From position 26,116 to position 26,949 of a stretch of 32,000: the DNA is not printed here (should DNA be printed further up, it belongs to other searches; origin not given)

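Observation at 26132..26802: AT-rich 178-aa orphan gene inserted between Mu G and the protease/scaffold I: candidate novel defence or anti-defence cargo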

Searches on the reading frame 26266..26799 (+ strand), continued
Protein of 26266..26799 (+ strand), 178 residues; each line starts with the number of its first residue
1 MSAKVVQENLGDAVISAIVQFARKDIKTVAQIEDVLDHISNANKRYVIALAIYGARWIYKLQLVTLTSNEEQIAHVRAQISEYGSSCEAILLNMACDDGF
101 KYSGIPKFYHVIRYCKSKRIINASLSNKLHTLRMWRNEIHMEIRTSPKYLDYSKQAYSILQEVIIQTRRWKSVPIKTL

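Call 62: fold_search(model_id=the predicted structure, library=pdb)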
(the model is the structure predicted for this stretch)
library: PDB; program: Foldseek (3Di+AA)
matches with E <= 10: 292; with E <= 0.001: 0
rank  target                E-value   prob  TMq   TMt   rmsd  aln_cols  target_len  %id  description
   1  7bxo_G                2.3e-02  1.00  0.46  0.58   5.0       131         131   15  Crystal structure of the toxin-antitoxin with AMP-PNP (released 2020-09-30)
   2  6m6w_H                3.7e-02  1.00  0.45  0.58   5.0       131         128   15  Crystal structure the toxin-antitoxin MntA-HpeT mutant-Y104A (released 2020-09-30)
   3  7bxo_F                5.2e-02  1.00  0.45  0.57   5.5       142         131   14  Crystal structure of the toxin-antitoxin with AMP-PNP (released 2020-09-30)
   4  6m6w_D                5.5e-02  1.00  0.45  0.58   5.7       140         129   16  Crystal structure the toxin-antitoxin MntA-HpeT mutant-Y104A (released 2020-09-30)
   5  7bxo_D                5.8e-02  1.00  0.46  0.58   5.8       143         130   18  Crystal structure of the toxin-antitoxin with AMP-PNP (released 2020-09-30)
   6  1ylm_A                7.7e-02  1.00  0.45  0.54   6.2       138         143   13  Structure of Cytosolic Protein of Unknown Function YutE from Bacillus subtilis (released 2005-03-01)
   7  7bxo_H                7.7e-02  1.00  0.44  0.56   5.8       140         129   16  Crystal structure of the toxin-antitoxin with AMP-PNP (released 2020-09-30)
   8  5yep_B                9.3e-02  1.00  0.52  0.65   4.5       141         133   14  Crystal structure of SO_3166-SO_3165 from Shewanella oneidensis (released 2018-03-28)
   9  7ae6_B                9.3e-02  1.00  0.46  0.55   6.4       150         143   11  Crystal structure of di-AMPylated HEPN(R102A) toxin (released 2020-12-30)
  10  2hsb                  1.1e-01  1.00  0.46  0.60   4.6       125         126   13  Crystal structure of a hepn domain containing protein (af_0298) from archaeoglobus fulgidus at 1.95 A resolution (released 2006-08-15)
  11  5yep_C                1.1e-01  1.00  0.45  0.57   5.1       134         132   16  Crystal structure of SO_3166-SO_3165 from Shewanella oneidensis (released 2018-03-28)
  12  6m6u_G                1.1e-01  0.99  0.45  0.57   5.5       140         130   14  Crystal structure the toxin-antitoxin MntA-HpeT mutant-D39ED41E (released 2020-09-30)
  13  6m6w_G                1.2e-01  0.99  0.45  0.58   5.4       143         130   15  Crystal structure the toxin-antitoxin MntA-HpeT mutant-Y104A (released 2020-09-30)
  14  6m6w_B                1.4e-01  0.99  0.46  0.58   5.5       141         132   15  Crystal structure the toxin-antitoxin MntA-HpeT mutant-Y104A (released 2020-09-30)
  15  6m6u_I                1.4e-01  0.99  0.45  0.58   5.4       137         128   17  Crystal structure the toxin-antitoxin MntA-HpeT mutant-D39ED41E (released 2020-09-30)
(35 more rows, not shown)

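Call 65: search_protein_families(library=pfam, proteins=[P0072, P0092, P0096, P0105, P0106, P0119, P0134, P0139, P0143, P0148], max_evalue=1)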
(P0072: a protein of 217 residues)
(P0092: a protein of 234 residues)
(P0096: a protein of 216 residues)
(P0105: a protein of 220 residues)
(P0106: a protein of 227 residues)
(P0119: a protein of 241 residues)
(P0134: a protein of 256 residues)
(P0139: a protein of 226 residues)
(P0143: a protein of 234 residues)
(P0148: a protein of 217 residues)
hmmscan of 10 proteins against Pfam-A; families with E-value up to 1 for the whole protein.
P0072 (217 aa): 0 families

P0092 (234 aa): 0 families

P0096 (216 aa): 1 family
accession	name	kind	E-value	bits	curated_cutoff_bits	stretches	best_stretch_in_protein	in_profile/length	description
PF10568.15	Tom37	-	0.082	13.7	25.1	1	53-119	54-119/124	Outer mitochondrial membrane transport complex protein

P0105 (220 aa): 0 families

P0106 (227 aa): 1 family
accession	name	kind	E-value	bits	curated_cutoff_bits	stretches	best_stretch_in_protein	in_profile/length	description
PF21696.3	TECR_N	-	0.12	12.8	27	1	139-182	11-54/77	TECR, ubiquitin-like domain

P0119 (241 aa): 0 families

P0134 (256 aa): 0 families

P0139 (226 aa): 1 family
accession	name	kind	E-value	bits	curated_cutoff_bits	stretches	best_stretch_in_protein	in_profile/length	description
PF13519.12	VWA_2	-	0.21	12.6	27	0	66-121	35-86/107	von Willebrand factor type A domain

P0143 (234 aa): 0 families

P0148 (217 aa): 0 families

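Call 75: search_dna_similar(query=window:26266-26799:+, collection=plasmids, mode=protein, max_evalue=0.001)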
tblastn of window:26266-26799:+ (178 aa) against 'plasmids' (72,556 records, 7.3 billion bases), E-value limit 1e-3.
No match.

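Call 79: find_related_loci(query=A1, collection=metagenome_contigs, flank=5000)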
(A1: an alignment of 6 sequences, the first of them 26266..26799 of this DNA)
Query A1 (178 aa) in metagenome_contigs; peptide patterns used: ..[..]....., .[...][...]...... (x = any residue, [..] = any of these).
314 stretches matched a pattern; 44 encode a relative of the query (tblastn E <= 1e-3); 44 distinct loci.
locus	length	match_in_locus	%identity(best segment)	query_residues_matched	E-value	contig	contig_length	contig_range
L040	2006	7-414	51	38-174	3e-40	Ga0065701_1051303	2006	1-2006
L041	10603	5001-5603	35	1-172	4e-36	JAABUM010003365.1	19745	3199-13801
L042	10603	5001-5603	35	1-172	4e-36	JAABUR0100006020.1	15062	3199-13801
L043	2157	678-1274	36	3-171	1e-33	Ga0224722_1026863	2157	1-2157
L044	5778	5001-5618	35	1-173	2e-33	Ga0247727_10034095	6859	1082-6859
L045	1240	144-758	34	1-172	7e-33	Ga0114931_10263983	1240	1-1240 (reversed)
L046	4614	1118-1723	35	1-172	1e-32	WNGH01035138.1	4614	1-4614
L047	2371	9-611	34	4-171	3e-32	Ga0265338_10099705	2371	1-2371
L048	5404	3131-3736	35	1-172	1e-32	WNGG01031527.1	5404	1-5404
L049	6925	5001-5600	33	3-172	3e-31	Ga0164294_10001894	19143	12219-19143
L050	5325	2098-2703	32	1-172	2e-31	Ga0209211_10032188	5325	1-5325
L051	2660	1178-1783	32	1-172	2e-31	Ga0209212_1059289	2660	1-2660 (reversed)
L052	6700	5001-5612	33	3-173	2e-30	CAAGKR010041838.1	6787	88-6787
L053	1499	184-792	33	1-170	2e-30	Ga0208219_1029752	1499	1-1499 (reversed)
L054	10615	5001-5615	33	1-172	8e-30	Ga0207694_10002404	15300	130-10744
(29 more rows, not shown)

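Call 81: find_encoding_contigs(protein=P0037, flank=5000)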
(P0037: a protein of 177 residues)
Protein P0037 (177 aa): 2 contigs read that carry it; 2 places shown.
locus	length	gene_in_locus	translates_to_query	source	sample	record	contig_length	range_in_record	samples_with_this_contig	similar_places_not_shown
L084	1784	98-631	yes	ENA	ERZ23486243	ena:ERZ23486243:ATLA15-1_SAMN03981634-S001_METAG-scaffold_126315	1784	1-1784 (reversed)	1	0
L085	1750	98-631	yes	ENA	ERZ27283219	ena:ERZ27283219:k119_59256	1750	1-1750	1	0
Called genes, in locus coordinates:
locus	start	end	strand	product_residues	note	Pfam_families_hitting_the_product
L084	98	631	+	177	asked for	-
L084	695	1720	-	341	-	PF04307:YdjM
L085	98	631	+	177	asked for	-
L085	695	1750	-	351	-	?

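Call 83: list_cluster_members(proteins=[P0001])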
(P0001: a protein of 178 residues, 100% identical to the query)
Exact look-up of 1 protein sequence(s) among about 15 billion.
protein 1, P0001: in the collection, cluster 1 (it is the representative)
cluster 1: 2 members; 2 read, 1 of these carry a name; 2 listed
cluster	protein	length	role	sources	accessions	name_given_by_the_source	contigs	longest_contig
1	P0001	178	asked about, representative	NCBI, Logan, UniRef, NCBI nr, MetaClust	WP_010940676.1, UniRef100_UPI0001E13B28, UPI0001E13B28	hypothetical protein [Nitratidesulfovibrio vulgaris] | hypothetical protein n=1 Tax=Nitratidesulfovibrio vulgaris TaxID=881 RepID=UPI0001E13B28 | status=active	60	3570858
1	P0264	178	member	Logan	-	-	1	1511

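Call 84: search_protein_families(library=padloc, proteins=[L033:8858-11992:+, L033:12503-14338:+, L033:3374-6736:+, L012:3814-5124:+, L023:7608-9644:+, L023:10769-11557:+, L025:9189-9950:+, L025:10584-11804:+, L022:9024-9989:+, L024:4043-5065:+], max_evalue=0.001)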
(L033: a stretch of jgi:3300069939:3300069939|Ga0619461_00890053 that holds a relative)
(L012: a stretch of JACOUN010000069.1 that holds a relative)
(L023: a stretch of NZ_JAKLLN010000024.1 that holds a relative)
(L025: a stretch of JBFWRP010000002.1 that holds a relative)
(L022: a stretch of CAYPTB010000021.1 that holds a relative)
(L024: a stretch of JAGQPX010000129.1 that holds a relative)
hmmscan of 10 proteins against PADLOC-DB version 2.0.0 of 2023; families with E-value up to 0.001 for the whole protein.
L033:8858-11992:+ (1045 aa): 12 families
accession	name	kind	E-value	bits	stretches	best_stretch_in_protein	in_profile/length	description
PDLC03920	MkoA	-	1.4e-47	160.7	1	146-752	612-1098/1112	-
PDLC03924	MkoC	-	1.1e-40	137.7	2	643-911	859-1113/1136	-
PDLC03921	MkoA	-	8.2e-28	94.7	1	166-739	1044-1574/1607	-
PDLC01734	typeIV_RecD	-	1.2e-11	41.7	1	466-506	434-476/763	RecD_0_IVD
PDLC05065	PDC-S68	-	5.8e-09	32.3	1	465-510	702-749/1221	-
PDLC05009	PDC-S37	-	2.8e-07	26.7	1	464-505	935-975/1550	-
PDLC01148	RecD_like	-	4.1e-06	23.3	1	466-506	403-445/719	RecD/Tra ATPase fused to N-terminal HHH domain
PDLC05035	PDC-S53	-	7.9e-06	22.2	0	163-206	509-550/900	-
PDLC05064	PDC-S68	-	4e-05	19.5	0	465-506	777-824/1273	-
PDLC03922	MkoB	-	4.2e-05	21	1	746-923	260-435/610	-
PDLC05066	PDC-S68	-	7.2e-05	19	1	467-510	678-725/1202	-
PDLC04476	PDC-M16A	-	0.00033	17.2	0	489-511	163-185/691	-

L033:12503-14338:+ (612 aa): 1 family
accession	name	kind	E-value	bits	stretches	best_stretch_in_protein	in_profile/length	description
PDLC00872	E2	-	0.00063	17.3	1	8-40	165-197/216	E2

L033:3374-6736:+ (1121 aa): 2 families
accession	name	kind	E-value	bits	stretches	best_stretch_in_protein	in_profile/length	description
PDLC00662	HmaC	-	0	1135.8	1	165-1119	2-940/941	AAA+ ATPase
PDLC02192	DUF499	-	3.9e-40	135.5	1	207-865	34-637/1022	-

L012:3814-5124:+ (437 aa): 39 families (the best 25 are shown)
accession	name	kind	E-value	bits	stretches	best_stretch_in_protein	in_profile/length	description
PDLC02980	AriA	-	2.1e-18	65.3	2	157-226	239-304/304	-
PDLC02358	Old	-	1.2e-11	42.1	1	178-317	288-433/578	Old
PDLC02915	ATPase-Toprim_I-B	-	2e-10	38.1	1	77-285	165-361/623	-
PDLC00075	GajA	-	3.3e-10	37.1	1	150-319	243-406/536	AAA ATPase domain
PDLC04176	HEC-01A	-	1.5e-09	35.7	1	87-250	180-346/371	-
PDLC02979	AriA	-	5.7e-09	34.2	1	85-223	231-371/373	-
PDLC02914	ATPase-Toprim_I-B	-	1.9e-08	31.9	1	144-295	178-309/443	-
PDLC04175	HEC-01A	-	8.3e-08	29.7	1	160-245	254-332/363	-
PDLC03878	NsnB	-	3.3e-07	28.4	1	79-202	138-264/345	-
PDLC00283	PtuA1|PtuA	-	6.4e-07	26.8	0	76-201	200-324/448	AAA ATPase domain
PDLC04178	HEC-01A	-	2.7e-06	24.7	1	165-241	274-349/399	-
PDLC00285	PtuA1|PtuA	-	2.9e-06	24.8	0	72-222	174-327/432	AAA ATPase domain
PDLC04177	HEC-01A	-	3.2e-06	24.4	1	88-229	205-344/393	-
PDLC04213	HEC-02A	-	7e-06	23.8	0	109-226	167-277/337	-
PDLC00290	PtuA1|PtuA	-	1.6e-05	22.5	0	28-96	25-90/414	AAA ATPase domain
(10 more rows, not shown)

L023:7608-9644:+ (679 aa): 108 families (the best 25 are shown)
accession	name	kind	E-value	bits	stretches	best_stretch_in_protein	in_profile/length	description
PDLC02914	ATPase-Toprim_I-B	-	1.4e-23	81.8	1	258-494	144-357/443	-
PDLC04135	mad3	-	6.8e-22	76.5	1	7-408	8-360/374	mads_3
PDLC02981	AriAB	-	3.5e-21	73.6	1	292-557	299-562/694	-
PDLC02980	AriA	-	8.1e-21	73.3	1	23-376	1-303/304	-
PDLC02335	AbiLi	-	2.9e-17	60.7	1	216-399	143-263/326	AbiLi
PDLC02979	AriA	-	1.8e-16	58.9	1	289-374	290-371/373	-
PDLC00271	PtuA1|PtuA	-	6.7e-16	56.8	1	289-405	233-347/421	AAA ATPase domain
PDLC00289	PtuA1|PtuA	-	1.4e-15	55.3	1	261-401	189-317/404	AAA ATPase domain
PDLC02913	ATPase_I-A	-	2.3e-14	51.4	1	292-438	321-466/508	-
PDLC00278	PtuA1|PtuA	-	7.1e-14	49.9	1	279-408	231-364/436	AAA ATPase domain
PDLC00277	PtuA1|PtuA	-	5.1e-13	47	1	285-398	233-350/423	AAA ATPase domain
PDLC00301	PtuA1|PtuA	-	6.5e-13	46.4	1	297-397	244-348/429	AAA ATPase domain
PDLC00284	PtuA1|PtuA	-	8.8e-13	45.9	1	331-411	393-470/545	AAA ATPase domain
PDLC00285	PtuA1|PtuA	-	2.7e-12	44.6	1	289-387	249-341/432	AAA ATPase domain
PDLC04389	PDC-M07A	-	8.2e-12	42.8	1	326-396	322-397/443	-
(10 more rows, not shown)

L023:10769-11557:+ (263 aa): 0 families

L025:9189-9950:+ (254 aa): 28 families (the best 25 are shown)
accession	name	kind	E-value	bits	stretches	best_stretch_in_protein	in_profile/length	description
PDLC02597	DrmC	-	3.6e-57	192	1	6-240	8-231/242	DrmC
PDLC02587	DrmC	-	1.1e-43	147.1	1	7-252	5-263/267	DrmC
PDLC02595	DrmC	-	4.2e-30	103.4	1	61-252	85-266/269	DrmC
PDLC02585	DrmC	-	6.9e-26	89.3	1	61-251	72-251/253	DrmC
PDLC02606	DrmC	-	1.7e-23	81.3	1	62-252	2-181/182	DrmC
PDLC02588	DrmC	-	3.2e-22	77.4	1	9-253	16-252/256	DrmC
PDLC02591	DrmC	-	7.3e-22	75.8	1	63-247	80-253/260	DrmC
PDLC02607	DrmC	-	1.7e-21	74.7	1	62-247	79-256/265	DrmC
PDLC02602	DrmC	-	9.2e-21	72.2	1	62-246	74-250/381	DrmC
PDLC02605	DrmC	-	1e-20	72.5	1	61-250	82-265/270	DrmC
PDLC02616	DrmC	-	1.2e-20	72.1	2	189-249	160-220/224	DrmC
PDLC02609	DrmC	-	8.5e-18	63.2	1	60-243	62-231/241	DrmC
PDLC02614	DrmC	-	4.7e-17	60.2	1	78-238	5-144/153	DrmC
PDLC02615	DrmC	-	2.4e-16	57.8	1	78-228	55-192/218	DrmC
PDLC02612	DrmC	-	8.9e-16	56.1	1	65-247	63-227/235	DrmC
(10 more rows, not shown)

L025:10584-11804:+ (407 aa): 18 families
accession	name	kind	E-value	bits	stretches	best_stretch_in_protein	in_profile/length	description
PDLC03954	RmrA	-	1.1e-28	98.3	1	36-326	11-303/380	-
PDLC03949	RmrA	-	3.2e-26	90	1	38-324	5-276/363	-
PDLC03952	RmrA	-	4.6e-21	73.1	1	37-326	24-315/395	-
PDLC03947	RmrA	-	6.1e-20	69.4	1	34-326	10-303/383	-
PDLC03948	RmrA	-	2.5e-19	67.5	1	49-324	22-300/397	-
PDLC03951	RmrA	-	4.5e-19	66.7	1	40-326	13-298/400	-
PDLC03943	RmrA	-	5.5e-18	63.2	1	37-322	4-281/370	-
PDLC03944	RmrA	-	3.4e-17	60.6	1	38-324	9-294/384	-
PDLC04141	capP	-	1.8e-15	55.1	1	161-310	4-150/242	capP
PDLC03946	RmrA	-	2.3e-14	50.9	1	38-322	5-276/357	-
PDLC03950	RmrA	-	9.5e-14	49.2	1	50-318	17-283/369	-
PDLC03956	RmrA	-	1.3e-13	48.8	1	50-326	24-299/399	-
PDLC03945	RmrA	-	6.6e-13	46.6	1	36-280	3-258/394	-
PDLC03953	RmrA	-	7.8e-13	46.4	1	36-324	6-294/373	-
PDLC03955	RmrA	-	2.8e-12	44.6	1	53-321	38-298/371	-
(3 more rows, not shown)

L022:9024-9989:+ (322 aa): 1 family
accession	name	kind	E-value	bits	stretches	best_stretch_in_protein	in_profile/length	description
PDLC03000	DUF4238-Pers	-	7.5e-28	95.9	1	1-293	1-295/309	-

L024:4043-5065:+ (341 aa): 0 families

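Call 90: search_protein_families(library=pfam, proteins=[L002:1124-1435:+], max_evalue=0.01)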
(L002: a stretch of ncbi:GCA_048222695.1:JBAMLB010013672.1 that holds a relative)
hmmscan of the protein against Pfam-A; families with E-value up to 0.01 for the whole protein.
L002:1124-1435:+ (104 aa): 0 families
